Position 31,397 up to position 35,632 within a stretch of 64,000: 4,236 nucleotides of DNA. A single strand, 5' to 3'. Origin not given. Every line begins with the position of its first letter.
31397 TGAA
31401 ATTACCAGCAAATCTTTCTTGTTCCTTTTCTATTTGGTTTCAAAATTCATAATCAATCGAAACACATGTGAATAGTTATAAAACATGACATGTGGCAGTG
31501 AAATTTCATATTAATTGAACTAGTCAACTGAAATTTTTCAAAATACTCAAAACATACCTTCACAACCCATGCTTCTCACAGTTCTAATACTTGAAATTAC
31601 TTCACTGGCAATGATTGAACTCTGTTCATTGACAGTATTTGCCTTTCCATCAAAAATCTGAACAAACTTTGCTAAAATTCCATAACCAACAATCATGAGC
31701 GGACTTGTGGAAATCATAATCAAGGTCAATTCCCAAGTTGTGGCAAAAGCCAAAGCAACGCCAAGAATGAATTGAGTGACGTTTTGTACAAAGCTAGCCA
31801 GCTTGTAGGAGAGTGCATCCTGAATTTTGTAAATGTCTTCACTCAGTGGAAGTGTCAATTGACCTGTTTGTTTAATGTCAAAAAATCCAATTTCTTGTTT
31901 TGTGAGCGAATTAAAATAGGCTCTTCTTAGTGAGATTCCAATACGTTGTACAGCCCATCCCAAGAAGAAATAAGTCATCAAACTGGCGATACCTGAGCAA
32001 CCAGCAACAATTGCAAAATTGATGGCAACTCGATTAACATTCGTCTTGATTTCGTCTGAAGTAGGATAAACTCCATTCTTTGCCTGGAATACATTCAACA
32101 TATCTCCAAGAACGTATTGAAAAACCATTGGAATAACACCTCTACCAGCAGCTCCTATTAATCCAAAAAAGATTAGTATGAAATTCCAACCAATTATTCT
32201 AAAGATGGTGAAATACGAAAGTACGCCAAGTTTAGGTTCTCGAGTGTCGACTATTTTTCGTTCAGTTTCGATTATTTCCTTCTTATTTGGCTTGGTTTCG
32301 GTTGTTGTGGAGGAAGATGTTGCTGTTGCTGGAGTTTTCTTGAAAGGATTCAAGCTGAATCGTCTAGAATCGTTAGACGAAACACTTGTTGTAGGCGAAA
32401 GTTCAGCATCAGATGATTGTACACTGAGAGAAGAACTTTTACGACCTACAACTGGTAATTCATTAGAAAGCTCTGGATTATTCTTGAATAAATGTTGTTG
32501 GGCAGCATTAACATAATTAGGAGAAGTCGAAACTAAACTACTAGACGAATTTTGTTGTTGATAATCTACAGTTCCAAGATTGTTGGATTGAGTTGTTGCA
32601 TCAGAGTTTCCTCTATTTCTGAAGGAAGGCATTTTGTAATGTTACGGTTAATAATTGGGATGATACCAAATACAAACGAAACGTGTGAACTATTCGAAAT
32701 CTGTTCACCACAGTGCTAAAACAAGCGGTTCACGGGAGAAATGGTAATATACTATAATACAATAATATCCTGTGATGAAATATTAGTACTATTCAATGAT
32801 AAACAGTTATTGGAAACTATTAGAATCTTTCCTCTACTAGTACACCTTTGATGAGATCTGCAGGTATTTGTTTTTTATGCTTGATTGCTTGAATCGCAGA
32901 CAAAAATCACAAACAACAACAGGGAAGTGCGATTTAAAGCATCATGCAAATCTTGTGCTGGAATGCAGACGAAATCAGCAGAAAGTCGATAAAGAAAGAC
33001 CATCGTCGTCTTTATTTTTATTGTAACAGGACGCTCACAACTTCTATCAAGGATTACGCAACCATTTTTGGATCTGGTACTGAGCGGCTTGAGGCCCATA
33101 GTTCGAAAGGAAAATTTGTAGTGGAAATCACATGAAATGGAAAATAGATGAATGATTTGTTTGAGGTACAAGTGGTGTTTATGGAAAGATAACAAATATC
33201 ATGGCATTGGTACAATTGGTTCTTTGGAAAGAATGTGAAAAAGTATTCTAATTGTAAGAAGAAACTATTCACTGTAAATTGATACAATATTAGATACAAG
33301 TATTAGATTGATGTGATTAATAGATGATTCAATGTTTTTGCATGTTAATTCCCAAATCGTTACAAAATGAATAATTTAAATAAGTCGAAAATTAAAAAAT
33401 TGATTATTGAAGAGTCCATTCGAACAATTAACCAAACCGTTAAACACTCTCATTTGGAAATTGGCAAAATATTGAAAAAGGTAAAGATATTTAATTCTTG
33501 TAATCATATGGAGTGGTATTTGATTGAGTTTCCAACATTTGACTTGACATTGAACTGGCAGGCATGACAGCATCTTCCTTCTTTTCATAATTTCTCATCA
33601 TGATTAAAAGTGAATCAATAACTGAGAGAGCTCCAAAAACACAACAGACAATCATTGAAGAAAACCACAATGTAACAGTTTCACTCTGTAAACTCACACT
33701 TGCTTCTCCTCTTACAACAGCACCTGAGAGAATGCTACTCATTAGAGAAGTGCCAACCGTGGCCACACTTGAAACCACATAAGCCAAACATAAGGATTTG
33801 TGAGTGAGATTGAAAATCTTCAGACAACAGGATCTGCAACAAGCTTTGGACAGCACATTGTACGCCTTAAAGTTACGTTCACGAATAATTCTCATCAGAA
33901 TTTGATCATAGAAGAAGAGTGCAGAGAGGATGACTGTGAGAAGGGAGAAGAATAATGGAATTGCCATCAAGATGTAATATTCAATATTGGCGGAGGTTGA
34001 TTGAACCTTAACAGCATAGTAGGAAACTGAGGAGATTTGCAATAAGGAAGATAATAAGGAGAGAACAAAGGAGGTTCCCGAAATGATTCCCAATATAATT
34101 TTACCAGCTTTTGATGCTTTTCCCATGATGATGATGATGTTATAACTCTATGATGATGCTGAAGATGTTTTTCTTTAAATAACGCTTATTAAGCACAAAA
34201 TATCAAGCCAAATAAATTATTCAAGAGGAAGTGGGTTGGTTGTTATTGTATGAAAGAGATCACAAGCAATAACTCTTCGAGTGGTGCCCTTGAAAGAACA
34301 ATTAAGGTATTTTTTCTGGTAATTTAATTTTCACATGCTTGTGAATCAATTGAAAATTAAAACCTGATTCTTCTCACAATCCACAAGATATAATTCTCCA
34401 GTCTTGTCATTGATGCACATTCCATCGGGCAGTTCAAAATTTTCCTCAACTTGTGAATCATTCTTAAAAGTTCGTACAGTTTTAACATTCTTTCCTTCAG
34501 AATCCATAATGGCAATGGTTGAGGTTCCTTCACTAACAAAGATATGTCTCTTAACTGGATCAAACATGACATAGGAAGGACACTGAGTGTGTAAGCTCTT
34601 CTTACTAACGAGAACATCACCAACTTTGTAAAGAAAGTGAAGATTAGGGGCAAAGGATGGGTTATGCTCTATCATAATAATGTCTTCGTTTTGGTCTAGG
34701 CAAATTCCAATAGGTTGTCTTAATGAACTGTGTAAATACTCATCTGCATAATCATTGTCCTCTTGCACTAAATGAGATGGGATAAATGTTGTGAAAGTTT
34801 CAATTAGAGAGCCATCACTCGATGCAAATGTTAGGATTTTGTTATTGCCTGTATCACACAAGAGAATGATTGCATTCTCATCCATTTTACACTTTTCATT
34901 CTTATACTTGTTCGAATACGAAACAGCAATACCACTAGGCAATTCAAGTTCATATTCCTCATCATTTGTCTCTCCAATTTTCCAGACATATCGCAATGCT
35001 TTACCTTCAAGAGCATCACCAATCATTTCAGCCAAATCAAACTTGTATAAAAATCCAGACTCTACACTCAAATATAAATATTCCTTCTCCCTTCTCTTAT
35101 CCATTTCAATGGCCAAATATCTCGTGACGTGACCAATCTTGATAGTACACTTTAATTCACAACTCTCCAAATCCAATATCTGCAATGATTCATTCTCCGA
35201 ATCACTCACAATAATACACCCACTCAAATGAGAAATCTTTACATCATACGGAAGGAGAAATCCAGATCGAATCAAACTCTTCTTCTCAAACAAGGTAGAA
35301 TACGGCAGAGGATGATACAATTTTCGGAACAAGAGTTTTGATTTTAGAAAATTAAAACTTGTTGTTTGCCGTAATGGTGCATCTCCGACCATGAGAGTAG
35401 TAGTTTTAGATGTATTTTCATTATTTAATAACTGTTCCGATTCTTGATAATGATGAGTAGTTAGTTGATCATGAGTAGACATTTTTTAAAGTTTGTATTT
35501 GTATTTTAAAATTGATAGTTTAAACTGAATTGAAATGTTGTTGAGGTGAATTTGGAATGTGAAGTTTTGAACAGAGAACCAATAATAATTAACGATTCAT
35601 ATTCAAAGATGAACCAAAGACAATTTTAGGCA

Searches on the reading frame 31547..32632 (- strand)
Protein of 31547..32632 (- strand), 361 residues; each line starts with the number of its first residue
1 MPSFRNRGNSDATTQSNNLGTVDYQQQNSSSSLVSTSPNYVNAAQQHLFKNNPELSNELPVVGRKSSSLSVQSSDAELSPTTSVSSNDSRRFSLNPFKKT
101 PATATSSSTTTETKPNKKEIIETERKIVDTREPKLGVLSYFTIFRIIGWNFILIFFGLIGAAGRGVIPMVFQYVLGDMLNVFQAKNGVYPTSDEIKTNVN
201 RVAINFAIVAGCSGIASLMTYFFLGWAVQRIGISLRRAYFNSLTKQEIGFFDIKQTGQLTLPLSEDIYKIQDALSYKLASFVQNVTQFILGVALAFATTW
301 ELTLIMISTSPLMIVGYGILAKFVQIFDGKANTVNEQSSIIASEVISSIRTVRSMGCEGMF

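Call 67: search_protein_families(library=pfam, proteins=[window:31547-32632:-], max_evalue=0.001)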
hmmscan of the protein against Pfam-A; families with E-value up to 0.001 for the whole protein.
window:31547-32632:- (361 aa): 1 family
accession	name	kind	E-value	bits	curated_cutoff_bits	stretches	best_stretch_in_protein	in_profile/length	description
PF00664.28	ABC_membrane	-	4.6e-38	131.9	28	1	154-358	1-199/274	ABC transporter transmembrane region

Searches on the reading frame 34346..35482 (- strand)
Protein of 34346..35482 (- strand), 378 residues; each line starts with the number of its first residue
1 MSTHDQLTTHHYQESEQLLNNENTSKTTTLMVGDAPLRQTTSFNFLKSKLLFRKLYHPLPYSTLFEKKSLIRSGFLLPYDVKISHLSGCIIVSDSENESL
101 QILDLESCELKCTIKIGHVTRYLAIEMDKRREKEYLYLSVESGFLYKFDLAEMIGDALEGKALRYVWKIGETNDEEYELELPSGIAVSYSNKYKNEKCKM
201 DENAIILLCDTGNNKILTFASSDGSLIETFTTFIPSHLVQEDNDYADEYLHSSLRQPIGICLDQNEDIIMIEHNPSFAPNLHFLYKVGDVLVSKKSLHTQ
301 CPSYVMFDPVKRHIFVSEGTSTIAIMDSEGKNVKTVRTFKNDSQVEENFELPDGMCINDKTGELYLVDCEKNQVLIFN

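Call 67: search_protein_families(library=pfam, proteins=[window:34346-35482:-], max_evalue=0.001)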
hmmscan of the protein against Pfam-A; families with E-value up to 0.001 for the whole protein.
window:34346-35482:- (378 aa): 1 family
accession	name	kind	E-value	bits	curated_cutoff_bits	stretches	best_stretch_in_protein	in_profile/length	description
PF01436.27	NHL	-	6e-10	39.1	20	0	351-377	3-28/28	NHL repeat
